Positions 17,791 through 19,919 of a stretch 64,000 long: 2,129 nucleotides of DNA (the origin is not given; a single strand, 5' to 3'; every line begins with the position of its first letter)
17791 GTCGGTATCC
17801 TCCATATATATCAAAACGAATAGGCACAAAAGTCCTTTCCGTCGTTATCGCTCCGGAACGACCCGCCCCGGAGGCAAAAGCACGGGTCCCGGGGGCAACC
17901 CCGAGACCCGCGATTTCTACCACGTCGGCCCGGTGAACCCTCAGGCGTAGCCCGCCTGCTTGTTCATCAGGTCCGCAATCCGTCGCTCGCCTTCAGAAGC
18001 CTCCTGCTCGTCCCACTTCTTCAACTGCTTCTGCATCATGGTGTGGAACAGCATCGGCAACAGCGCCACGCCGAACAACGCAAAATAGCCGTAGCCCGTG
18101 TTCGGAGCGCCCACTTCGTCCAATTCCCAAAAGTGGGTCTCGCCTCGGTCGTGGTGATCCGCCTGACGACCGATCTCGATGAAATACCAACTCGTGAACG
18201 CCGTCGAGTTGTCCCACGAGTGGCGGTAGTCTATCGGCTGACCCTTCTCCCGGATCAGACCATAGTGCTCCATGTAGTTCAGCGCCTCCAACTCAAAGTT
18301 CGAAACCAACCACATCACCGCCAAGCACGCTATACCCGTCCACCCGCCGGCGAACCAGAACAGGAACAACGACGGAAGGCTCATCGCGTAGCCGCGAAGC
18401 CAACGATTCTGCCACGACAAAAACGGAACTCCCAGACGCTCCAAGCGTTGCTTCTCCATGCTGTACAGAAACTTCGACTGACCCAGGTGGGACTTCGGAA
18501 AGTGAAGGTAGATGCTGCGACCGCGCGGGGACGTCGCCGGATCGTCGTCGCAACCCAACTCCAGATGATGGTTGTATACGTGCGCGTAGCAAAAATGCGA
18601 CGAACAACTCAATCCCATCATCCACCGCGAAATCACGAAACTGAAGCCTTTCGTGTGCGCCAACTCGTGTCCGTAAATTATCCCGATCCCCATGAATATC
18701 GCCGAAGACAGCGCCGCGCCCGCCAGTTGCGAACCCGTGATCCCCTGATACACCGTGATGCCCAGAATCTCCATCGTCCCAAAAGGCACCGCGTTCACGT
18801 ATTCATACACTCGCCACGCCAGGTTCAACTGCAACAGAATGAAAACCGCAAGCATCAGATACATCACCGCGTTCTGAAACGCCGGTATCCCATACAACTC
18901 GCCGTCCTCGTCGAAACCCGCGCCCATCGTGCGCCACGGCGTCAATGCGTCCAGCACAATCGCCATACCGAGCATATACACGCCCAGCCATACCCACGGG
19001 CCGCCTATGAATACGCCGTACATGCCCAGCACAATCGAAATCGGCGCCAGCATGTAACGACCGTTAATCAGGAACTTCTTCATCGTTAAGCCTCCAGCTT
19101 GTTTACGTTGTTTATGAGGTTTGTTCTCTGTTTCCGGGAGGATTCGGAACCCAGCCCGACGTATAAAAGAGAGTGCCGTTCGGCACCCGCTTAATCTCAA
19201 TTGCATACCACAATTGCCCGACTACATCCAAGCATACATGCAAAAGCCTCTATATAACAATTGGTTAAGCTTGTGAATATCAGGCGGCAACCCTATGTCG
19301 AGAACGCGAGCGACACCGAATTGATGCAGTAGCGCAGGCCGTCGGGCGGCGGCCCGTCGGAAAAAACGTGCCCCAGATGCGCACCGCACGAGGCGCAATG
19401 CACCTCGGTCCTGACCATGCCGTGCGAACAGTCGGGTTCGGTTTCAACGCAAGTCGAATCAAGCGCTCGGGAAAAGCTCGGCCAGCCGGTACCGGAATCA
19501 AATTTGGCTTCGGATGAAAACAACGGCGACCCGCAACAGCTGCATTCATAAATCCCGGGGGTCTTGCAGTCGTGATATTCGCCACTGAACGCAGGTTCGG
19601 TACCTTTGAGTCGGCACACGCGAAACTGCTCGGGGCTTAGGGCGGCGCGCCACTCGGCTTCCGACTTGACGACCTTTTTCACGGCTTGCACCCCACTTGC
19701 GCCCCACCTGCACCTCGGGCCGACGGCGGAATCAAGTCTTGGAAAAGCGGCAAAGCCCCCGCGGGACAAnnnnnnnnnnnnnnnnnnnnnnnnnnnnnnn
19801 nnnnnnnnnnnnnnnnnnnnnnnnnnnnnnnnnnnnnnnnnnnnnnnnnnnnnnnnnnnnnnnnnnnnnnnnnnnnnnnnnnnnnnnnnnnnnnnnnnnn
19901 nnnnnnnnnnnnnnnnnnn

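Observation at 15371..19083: Orphan XylM/AlkB-family membrane monooxygenase cluster with atypical partners inserted downstream of pnp-msrB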

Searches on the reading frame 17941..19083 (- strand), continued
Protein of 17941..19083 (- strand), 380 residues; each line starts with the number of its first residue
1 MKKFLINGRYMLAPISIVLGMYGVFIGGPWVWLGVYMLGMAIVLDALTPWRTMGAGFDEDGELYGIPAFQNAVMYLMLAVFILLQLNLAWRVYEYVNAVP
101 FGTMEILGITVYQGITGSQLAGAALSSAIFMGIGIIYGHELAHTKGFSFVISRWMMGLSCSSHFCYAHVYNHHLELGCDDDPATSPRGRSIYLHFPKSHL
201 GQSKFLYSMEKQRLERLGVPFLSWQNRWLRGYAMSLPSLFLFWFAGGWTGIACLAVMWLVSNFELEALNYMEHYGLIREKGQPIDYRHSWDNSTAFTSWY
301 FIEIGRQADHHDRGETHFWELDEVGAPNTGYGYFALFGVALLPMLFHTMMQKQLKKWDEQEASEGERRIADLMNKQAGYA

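Call 68: search_protein_representatives(protein=window:17941-19083:-)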
Query: 380 residues. Proteins with E-value up to 0.001 (for the whole library): 2156; up to 1e-10: 1265; up to 1e-30: 131. The best 150 are listed.
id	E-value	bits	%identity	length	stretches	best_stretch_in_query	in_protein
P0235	7.7e-180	614.3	69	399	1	1-379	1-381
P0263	4.2e-123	427.4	78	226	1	156-379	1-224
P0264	1.4e-122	425.7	60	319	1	74-379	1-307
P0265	1.4e-101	356.6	77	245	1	99-294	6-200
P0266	4.6e-89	315.3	75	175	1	206-380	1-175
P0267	1.1e-81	291.1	65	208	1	1-198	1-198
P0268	1.0e-49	185.7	37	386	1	54-370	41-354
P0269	1.1e-49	185.6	32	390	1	9-378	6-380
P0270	2.6e-49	184.4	35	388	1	9-369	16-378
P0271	1.2e-48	182.2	31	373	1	9-370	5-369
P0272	2.2e-48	181.4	32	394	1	19-378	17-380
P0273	1.3e-47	178.9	34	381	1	10-368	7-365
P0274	3.6e-47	177.4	30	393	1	11-378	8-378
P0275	2.0e-46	174.9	62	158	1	112-255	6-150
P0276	7.7e-46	173.0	32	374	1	9-374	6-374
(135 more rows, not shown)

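Call 70: fold_search(model_id=the predicted structure, library=pdb)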
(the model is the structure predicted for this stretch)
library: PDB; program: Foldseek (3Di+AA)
matches with E <= 10: 335; with E <= 0.001: 2
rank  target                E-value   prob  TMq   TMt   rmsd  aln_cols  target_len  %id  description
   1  8f6t                  7.8e-11  1.00  0.72  0.65   3.7       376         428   24  Cryo-EM structure of alkane 1-monooxygenase AlkB-AlkG complex from Fontimonas thermophila (released 2023-04-05)
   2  8sbb_A                1.6e-08  1.00  0.74  0.74   4.5       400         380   22  Cryo-EM structure of FtAlkB (released 2023-04-26)
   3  9fka_A                4.9e-02  0.16  0.14  0.12  25.3       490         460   11  Cryo-EM structure of the reduced cytochrome bd oxidase from M. tuberculosis (released 2025-02-12)
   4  7d5i_A                6.1e-02  0.12  0.12  0.10  27.1       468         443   13  Structure of Mycobacterium smegmatis bd complex in the apo-form. (released 2021-06-23)
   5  3gi8_C                2.4e-01  0.09  0.15  0.14  19.1       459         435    8  Crystal Structure of ApcT K158A Transporter Bound to 7F11 Monoclonal Fab Fragment (released 2009-08-18)
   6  7nkz_A                2.9e-01  0.10  0.12  0.11  23.0       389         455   10  Cryo-EM structure of the cytochrome bd oxidase from M. tuberculosis at 2.5 A resolution (released 2021-09-22)
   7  8fhn_A                3.2e-01  0.03  0.09  0.06  28.7       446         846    9  Cryo-EM structure of human NCC (class 2) (released 2023-02-15)
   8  8e9g_H                3.8e-01  0.08  0.15  0.14  23.9       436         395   13  Mycobacterial respiratory complex I with both quinone positions modelled (released 2022-10-12)
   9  9buh_l                4.7e-01  0.11  0.13  0.10  21.4       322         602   11  Cryo-EM structure of respiratory supercomplex I III IV (released 2025-05-21)
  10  4m8j                  6.8e-01  0.06  0.15  0.13  22.1       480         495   12  Crystal structure of CaiT R262E bound to gamma-butyrobetaine (released 2013-10-09)
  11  9bwd_l                8.5e-01  0.08  0.12  0.09  21.5       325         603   13  Cryo-EM structure of respiratory supercomplex I (released 2025-08-06)
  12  5z74_B                9.7e-01  0.06  0.11  0.11  16.9       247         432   11  Crystal structure of alkaline/neutral invertase InvB from Anabaena sp. PCC 7120 complexed with sucrose (released 2018-05-30)
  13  5xez_B                9.7e-01  0.05  0.12  0.09  23.0       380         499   11  Structure of the Full-length glucagon class B G protein-coupled receptor (released 2017-05-24)
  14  7dsk_B                1.4e+00  0.03  0.12  0.10  24.8       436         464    9  Overall structure of the LAT1-4F2hc bound with JX-075 (released 2021-03-10)
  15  9a4c_B                1.4e+00  0.04  0.14  0.15  22.3       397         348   11  Integrative model of ACP-HEPS2 by crosslinking MS and deep learning (released 2024-09-18)
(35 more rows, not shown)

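Call 73: find_encoding_contigs(protein=P0145, flank=10000, max_places=3)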
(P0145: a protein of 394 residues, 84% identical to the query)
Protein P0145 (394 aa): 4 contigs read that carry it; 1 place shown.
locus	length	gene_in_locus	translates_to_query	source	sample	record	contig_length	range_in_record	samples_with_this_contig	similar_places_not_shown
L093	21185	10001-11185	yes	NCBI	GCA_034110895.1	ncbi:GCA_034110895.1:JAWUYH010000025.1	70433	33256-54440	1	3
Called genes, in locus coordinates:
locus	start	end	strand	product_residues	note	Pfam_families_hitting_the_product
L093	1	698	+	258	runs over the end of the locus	PF14497:GST_C_3 (weak)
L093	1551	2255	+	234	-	PF00753:Lactamase_B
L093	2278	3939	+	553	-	PF04273:BLH_phosphatase, PF07992:Pyr_redox_2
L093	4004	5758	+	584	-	PF00916:Sulfate_transp, PF01740:STAS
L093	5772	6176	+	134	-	-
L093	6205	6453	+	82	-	-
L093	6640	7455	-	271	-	PF07728:AAA_5, PF08406:CbbQ_C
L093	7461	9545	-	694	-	PF00092:VWA, PF13519:VWA_2 (weak)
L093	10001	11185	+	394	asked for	PF00487:FA_desaturase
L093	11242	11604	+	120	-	PF01152:Bac_globin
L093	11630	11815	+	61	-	PF06902:Fer4_19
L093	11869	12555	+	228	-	PF13417:GST_N_3 (weak), PF13409:GST_N_2 (faint), PF14497:GST_C_3 (weak)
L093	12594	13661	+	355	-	PF00111:Fer2, PF00970:FAD_binding_6 (weak), PF00175:NAD_binding_1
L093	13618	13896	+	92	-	-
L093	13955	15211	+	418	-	-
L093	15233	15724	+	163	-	PF01152:Bac_globin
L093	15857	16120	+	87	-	PF14026:SCO4226-like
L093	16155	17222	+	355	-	PF00478:IMPDH (weak), PF03060:NMO, PF01180:DHO_dh (weak)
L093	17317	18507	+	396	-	-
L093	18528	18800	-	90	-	-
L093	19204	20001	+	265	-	PF00072:Response_reg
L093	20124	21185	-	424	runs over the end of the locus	PF01053:Cys_Met_Meta_PP, PF00155:Aminotran_1_2, PF01041:DegT_DnrJ_EryC1, PF01212:Beta_elim_lyase (weak), PF00266:Aminotran_5 (weak)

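Call 80: list_cluster_members(proteins=[P0123, P0124, P0126, P0136, P0138, P0144, P0147, P0121, P0159, P0164])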
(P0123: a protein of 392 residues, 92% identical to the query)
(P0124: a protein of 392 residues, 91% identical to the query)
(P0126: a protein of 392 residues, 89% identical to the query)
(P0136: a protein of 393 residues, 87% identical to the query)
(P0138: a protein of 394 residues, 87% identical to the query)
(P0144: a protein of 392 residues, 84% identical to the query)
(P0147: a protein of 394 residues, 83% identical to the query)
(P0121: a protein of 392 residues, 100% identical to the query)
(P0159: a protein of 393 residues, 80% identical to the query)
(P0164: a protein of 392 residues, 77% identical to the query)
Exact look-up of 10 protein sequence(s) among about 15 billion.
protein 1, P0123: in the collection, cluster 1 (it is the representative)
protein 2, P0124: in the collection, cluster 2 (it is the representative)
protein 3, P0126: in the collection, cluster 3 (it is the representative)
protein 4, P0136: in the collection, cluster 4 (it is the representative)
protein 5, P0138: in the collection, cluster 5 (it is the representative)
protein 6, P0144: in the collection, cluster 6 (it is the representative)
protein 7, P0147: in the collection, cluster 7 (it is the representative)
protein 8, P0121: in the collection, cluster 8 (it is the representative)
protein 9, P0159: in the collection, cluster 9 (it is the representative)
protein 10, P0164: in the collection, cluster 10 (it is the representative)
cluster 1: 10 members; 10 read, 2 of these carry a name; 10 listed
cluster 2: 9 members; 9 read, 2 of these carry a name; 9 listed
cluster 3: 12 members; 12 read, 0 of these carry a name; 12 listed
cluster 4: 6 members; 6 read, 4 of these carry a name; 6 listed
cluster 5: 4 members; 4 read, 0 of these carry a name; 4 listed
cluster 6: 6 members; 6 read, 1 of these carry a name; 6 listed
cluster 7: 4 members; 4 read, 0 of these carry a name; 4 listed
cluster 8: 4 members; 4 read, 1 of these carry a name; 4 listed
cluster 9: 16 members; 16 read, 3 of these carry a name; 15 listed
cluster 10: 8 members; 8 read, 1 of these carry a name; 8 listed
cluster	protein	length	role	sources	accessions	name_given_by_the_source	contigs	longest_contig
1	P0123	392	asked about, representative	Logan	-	-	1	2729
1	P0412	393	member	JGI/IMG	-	hypothetical protein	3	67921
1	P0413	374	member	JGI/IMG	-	alkane 1-monooxygenase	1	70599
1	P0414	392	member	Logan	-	-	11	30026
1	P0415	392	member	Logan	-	-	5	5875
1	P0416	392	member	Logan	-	-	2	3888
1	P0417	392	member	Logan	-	-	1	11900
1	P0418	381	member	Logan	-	-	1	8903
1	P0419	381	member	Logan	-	-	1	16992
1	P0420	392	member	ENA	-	-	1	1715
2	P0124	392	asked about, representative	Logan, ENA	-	-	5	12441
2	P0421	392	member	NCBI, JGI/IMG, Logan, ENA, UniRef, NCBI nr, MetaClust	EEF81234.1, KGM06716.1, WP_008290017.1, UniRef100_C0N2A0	Alkane-1 monooxygenase [Methylophaga thiooxydans] | Fatty acid desaturase domain protein n=2 Tax=Methylophaga thiooxydans TaxID=392484 ... | fatty acid desaturase [Methylophaga thiooxydans]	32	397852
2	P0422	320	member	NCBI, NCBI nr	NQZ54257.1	MAG: fatty acid desaturase [Piscirickettsiaceae bacterium] | fatty acid desaturase [Piscirickettsiaceae bacterium]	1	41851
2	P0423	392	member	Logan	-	-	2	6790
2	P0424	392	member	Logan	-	-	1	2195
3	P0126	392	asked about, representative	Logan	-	-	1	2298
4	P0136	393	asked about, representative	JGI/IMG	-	hypothetical protein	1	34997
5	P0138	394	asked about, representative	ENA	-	-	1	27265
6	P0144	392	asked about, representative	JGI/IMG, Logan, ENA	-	alkane 1-monooxygenase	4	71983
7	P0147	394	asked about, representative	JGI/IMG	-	-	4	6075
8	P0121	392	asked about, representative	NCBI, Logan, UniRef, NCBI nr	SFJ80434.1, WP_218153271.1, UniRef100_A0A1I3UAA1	fatty acid desaturase [Methylophaga sulfidovorans] | Alkane 1-monooxygenase n=1 Tax=Methylophaga sulfidovorans TaxID=45496 ...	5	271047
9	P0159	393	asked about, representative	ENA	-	-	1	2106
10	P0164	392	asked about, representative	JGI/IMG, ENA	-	-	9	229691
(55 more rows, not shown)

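Call 81: find_encoding_contigs(protein=P0421, flank=10000, max_places=3)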
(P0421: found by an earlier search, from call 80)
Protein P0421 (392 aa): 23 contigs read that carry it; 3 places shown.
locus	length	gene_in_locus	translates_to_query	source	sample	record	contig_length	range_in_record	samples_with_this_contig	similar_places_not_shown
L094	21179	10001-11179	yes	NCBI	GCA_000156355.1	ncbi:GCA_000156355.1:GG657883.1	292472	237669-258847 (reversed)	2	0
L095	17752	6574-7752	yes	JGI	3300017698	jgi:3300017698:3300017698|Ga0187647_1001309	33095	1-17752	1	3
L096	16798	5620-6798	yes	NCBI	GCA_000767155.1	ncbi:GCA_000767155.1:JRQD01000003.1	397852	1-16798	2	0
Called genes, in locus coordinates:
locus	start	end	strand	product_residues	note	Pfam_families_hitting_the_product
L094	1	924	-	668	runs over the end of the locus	PF02630:SCO1-SenC, PF00034:Cytochrom_C (faint), PF03150:CCP_MauG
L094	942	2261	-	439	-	PF05694:SBP56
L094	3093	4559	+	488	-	PF03446:NAD_binding_2, PF00393:6PGD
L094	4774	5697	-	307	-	PF00126:HTH_1, PF03466:LysR_substrate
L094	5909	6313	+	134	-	-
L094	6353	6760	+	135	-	-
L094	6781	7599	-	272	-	PF07728:AAA_5, PF08406:CbbQ_C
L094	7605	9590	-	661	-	PF00092:VWA, PF13519:VWA_2 (weak)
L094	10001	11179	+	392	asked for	PF00487:FA_desaturase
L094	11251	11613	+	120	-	PF01152:Bac_globin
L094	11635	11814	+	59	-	PF06902:Fer4_19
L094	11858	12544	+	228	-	PF13417:GST_N_3 (weak), PF13409:GST_N_2, PF00043:GST_C (weak), PF14497:GST_C_3 (faint)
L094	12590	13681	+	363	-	PF00111:Fer2, PF00970:FAD_binding_6 (weak), PF00175:NAD_binding_1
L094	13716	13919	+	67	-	-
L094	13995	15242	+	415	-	PF03349:Toluene_X (weak)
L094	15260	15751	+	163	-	PF01152:Bac_globin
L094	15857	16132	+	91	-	PF14026:SCO4226-like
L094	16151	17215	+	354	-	PF03060:NMO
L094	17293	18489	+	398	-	-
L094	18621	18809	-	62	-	-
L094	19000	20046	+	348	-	PF00561:Abhydrolase_1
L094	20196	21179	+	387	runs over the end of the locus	PF02771:Acyl-CoA_dh_N, PF02770:Acyl-CoA_dh_M, PF00441:Acyl-CoA_dh_1, PF08028:Acyl-CoA_dh_2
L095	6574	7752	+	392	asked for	PF00487:FA_desaturase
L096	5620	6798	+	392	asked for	PF00487:FA_desaturase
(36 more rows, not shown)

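Call 86: find_related_loci(query=A2, collection=metagenome_contigs, flank=10000)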
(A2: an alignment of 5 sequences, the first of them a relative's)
Query A2 (439 aa) in metagenome_contigs; peptide patterns used: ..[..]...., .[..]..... (x = any residue, [..] = any of these).
600 stretches matched a pattern (row limit reached: there are more); 548 encode a relative of the query (tblastn E <= 1e-3); the best 80 are kept; 80 distinct loci.
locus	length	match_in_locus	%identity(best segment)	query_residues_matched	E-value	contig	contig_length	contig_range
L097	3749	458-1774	100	1-439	0e+0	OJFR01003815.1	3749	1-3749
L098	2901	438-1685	86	6-423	0e+0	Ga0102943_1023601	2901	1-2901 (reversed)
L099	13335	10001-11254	83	6-423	0e+0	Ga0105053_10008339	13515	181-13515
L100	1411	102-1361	78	1-419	0e+0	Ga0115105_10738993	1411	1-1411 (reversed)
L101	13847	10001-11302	74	1-437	0e+0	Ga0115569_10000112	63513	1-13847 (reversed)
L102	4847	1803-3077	73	1-427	0e+0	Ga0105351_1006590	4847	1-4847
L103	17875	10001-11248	74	8-425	0e+0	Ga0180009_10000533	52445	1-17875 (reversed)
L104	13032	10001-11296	73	1-434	0e+0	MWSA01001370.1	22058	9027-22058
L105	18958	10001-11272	73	1-427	0e+0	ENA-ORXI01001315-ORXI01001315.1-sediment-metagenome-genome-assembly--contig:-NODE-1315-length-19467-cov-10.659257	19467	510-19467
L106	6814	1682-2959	72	8-439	0e+0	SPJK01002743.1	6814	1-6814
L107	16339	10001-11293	71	1-435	0e+0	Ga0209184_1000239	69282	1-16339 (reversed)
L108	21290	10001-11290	71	1-435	0e+0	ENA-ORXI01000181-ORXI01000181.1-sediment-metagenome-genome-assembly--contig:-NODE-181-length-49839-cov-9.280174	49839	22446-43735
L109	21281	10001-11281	72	5-433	0e+0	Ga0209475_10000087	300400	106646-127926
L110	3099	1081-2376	71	2-434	0e+0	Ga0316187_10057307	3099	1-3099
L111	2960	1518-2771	72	8-428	0e+0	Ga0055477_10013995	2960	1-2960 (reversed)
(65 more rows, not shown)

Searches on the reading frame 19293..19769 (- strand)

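Call 3: search_protein_families(library=pfam, proteins=[window:19293-19769:-], max_evalue=0.01)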
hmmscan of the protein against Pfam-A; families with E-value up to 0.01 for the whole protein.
window:19293-19769:- (158 aa): 2 families
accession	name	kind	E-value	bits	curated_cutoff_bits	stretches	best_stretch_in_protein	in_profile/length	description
PF01641.26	SelR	-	2e-50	170.1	24.9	1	44-157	1-115/116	SelR domain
PF24046.1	At4g08330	-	0.0066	16.9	27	0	118-142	74-98/129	At4g08330 beta-tent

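Call 4: search_protein_families(library=ncbifam, proteins=[window:19293-19769:-], max_evalue=0.01)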
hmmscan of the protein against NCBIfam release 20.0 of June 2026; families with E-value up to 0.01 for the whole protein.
window:19293-19769:- (158 aa): 4 families
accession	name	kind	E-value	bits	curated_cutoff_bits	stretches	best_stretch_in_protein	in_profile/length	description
TIGR00357.1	TIGR00357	equivalog_domain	1.1e-52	177.6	113.05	1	35-156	2-123/134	peptide-methionine (R)-S-oxide reductase MsrB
NF004042.0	PRK05550.1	equivalog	7.6e-41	140.2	330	1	38-157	5-122/293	bifunctional methionine sulfoxide reductase B/A protein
NF010625.0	PRK14018.1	equivalog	3.1e-36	125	522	1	27-156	372-502/521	bifunctional peptide-methionine (S)-S-oxide reductase MsrA/peptide-methionine (R)-S-oxide reductase MsrB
NF004036.0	PRK05508.1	equivalog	1.1e-31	109.1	179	1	43-157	5-117/121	methionine-R-sulfoxide reductase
